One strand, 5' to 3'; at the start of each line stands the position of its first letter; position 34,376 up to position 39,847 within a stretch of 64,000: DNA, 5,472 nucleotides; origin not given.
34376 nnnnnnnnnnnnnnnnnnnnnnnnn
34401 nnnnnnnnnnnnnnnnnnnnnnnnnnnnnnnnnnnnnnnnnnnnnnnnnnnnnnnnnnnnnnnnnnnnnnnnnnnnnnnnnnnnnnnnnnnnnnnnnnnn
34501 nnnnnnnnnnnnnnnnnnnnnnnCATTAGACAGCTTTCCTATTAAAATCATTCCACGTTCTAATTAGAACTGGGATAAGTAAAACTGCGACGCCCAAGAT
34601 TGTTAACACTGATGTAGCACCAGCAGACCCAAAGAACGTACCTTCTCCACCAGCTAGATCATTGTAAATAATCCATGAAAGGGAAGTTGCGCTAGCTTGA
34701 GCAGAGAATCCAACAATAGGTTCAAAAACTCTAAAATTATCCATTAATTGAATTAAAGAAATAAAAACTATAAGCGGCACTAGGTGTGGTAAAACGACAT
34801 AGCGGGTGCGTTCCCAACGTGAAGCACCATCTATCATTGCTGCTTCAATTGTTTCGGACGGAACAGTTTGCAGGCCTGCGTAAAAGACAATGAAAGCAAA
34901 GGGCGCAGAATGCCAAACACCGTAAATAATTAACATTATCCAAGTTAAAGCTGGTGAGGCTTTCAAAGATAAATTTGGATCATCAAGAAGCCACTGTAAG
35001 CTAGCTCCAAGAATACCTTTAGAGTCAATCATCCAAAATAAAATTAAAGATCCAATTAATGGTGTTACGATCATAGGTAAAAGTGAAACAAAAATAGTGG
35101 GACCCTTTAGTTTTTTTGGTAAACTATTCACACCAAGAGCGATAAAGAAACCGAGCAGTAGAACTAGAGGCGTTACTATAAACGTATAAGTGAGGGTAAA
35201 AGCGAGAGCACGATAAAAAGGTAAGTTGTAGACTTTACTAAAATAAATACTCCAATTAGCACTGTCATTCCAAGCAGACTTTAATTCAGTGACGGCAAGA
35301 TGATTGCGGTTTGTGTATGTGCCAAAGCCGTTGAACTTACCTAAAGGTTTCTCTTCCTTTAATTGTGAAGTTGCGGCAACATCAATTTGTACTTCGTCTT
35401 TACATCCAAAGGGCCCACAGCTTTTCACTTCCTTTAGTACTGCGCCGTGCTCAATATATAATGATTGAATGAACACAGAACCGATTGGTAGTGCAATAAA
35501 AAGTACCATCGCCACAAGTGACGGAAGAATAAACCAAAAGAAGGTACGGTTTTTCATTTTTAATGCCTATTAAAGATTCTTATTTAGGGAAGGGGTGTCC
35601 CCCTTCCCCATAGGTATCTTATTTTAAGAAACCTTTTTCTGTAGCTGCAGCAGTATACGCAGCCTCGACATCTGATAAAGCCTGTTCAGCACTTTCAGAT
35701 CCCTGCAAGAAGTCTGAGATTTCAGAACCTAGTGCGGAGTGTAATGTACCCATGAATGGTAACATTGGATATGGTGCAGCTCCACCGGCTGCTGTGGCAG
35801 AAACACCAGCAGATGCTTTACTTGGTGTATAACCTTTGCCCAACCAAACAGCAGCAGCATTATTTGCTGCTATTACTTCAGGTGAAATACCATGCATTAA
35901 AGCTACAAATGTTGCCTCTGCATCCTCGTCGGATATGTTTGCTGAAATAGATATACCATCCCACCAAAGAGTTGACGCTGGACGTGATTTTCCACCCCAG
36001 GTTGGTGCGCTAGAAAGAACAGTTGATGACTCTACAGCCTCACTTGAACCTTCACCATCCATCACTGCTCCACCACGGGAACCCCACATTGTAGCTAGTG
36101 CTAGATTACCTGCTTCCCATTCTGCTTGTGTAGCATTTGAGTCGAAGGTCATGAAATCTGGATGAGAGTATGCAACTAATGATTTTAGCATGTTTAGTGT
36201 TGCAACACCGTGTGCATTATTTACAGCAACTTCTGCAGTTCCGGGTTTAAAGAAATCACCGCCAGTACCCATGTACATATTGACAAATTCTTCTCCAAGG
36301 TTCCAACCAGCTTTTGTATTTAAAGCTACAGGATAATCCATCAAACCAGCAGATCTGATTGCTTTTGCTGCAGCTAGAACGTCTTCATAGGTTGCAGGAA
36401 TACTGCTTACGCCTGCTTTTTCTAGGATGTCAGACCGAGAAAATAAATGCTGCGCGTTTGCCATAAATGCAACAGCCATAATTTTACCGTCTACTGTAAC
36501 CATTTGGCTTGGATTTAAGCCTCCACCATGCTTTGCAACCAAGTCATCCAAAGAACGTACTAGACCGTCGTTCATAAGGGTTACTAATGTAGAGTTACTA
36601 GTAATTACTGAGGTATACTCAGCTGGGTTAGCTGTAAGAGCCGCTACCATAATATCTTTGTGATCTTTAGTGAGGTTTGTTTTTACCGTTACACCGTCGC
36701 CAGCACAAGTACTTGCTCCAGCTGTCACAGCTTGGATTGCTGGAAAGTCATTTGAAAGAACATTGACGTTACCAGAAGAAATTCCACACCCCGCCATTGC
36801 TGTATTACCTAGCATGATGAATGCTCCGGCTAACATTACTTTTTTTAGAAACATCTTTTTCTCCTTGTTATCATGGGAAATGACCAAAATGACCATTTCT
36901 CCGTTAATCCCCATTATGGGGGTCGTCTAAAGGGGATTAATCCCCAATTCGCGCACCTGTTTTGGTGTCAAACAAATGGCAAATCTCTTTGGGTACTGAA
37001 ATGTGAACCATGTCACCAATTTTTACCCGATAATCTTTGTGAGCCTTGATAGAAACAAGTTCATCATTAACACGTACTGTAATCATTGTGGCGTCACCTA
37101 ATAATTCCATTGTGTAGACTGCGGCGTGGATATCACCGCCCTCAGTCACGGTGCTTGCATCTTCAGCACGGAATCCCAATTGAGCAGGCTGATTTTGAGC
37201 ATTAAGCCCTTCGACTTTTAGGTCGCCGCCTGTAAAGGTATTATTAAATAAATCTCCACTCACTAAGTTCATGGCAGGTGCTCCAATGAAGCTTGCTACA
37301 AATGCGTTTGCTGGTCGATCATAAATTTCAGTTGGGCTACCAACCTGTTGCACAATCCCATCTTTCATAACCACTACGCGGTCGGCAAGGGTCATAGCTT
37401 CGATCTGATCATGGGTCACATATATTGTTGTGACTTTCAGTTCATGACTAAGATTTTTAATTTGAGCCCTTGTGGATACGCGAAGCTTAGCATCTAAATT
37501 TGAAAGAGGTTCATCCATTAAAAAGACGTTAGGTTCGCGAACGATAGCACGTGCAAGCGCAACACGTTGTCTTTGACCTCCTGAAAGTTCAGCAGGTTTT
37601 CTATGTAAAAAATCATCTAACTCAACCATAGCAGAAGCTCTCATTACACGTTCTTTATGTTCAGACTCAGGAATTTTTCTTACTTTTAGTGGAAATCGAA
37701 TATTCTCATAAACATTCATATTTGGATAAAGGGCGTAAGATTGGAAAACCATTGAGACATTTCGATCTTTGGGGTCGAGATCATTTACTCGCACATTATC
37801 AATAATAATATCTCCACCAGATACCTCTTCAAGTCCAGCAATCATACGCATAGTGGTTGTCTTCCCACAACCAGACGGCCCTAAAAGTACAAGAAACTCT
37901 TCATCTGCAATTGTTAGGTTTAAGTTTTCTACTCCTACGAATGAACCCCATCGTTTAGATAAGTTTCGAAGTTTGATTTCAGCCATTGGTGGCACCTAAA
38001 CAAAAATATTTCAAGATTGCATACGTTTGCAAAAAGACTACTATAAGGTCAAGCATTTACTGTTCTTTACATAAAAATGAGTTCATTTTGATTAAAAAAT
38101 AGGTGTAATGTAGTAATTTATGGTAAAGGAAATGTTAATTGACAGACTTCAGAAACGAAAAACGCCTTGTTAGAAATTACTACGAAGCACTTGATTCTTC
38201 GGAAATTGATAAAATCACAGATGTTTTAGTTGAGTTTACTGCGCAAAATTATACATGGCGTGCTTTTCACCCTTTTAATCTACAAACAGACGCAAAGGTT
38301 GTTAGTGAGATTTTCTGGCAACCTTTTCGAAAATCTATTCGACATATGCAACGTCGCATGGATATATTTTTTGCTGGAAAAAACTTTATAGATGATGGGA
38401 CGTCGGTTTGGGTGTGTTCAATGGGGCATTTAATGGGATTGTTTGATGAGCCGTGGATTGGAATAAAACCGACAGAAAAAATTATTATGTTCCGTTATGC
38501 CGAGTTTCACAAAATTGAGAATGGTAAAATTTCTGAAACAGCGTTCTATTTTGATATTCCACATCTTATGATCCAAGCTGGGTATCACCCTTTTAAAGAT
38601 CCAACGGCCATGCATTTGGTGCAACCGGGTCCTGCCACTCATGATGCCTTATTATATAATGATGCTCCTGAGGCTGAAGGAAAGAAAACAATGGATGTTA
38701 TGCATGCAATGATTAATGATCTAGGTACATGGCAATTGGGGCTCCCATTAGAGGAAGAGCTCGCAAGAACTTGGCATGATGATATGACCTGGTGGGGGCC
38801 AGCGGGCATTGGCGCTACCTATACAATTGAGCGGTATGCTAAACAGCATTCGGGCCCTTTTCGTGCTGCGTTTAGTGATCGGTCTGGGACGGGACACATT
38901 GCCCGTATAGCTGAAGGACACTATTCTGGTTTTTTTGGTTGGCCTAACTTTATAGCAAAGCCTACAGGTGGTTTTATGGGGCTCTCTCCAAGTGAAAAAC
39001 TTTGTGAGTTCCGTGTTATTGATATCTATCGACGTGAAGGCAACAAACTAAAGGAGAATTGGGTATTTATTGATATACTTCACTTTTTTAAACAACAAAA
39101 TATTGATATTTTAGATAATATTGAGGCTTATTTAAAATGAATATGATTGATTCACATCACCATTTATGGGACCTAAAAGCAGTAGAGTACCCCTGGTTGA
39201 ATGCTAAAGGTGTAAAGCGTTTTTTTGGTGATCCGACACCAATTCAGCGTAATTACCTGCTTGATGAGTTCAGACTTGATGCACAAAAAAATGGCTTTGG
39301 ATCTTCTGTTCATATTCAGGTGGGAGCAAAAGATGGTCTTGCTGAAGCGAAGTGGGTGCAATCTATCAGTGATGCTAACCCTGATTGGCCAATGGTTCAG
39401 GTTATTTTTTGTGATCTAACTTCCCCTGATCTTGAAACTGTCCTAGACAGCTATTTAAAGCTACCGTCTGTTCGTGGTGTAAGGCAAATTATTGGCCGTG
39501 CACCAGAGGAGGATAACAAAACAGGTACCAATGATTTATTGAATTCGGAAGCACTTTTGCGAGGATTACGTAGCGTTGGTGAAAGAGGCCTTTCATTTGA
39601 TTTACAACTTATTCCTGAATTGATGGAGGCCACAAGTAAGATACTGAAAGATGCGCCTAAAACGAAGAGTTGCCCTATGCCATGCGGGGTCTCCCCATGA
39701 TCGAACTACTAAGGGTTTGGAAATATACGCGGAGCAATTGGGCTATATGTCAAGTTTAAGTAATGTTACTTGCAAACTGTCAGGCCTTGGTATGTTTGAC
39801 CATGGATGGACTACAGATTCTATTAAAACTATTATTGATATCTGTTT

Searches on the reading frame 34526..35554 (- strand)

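Call 29: search_protein_families(library=pfam, proteins=[window:34526-35554:-], max_evalue=0.00001)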
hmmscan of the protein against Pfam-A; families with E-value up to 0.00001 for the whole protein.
window:34526-35554:- (342 aa): 1 family
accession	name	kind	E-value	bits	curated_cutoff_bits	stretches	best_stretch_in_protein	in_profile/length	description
PF00528.27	BPD_transp_1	-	1.4e-11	44.9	26.4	1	133-275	3-123/184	Binding-protein-dependent transport system inner membrane component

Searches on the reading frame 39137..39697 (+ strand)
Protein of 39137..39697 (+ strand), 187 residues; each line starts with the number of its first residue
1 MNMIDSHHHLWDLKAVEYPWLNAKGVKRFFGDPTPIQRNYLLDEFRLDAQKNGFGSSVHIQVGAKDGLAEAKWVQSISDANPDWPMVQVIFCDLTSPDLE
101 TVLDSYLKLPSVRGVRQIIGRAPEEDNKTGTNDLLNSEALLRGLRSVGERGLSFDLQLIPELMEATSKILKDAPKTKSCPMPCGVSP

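Call 29: search_protein_families(library=pfam, proteins=[window:39137-39697:+], max_evalue=0.00001)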
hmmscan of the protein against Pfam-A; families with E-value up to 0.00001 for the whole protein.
window:39137-39697:+ (187 aa): 0 families

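Call 56: search_protein_families(library=pfam, proteins=[window:39137-39697:+], max_evalue=1)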
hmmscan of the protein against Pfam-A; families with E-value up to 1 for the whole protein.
window:39137-39697:+ (187 aa): 2 families
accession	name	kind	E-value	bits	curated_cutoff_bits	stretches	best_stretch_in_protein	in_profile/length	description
PF04909.20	Amidohydro_2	-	0.0006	20.1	26.4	1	4-177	1-173/289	Amidohydrolase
PF24795.1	WDR62-MABP1_CC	-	0.19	12.6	28.2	1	58-116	55-110/112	WRD62/MABP1 coiled-coil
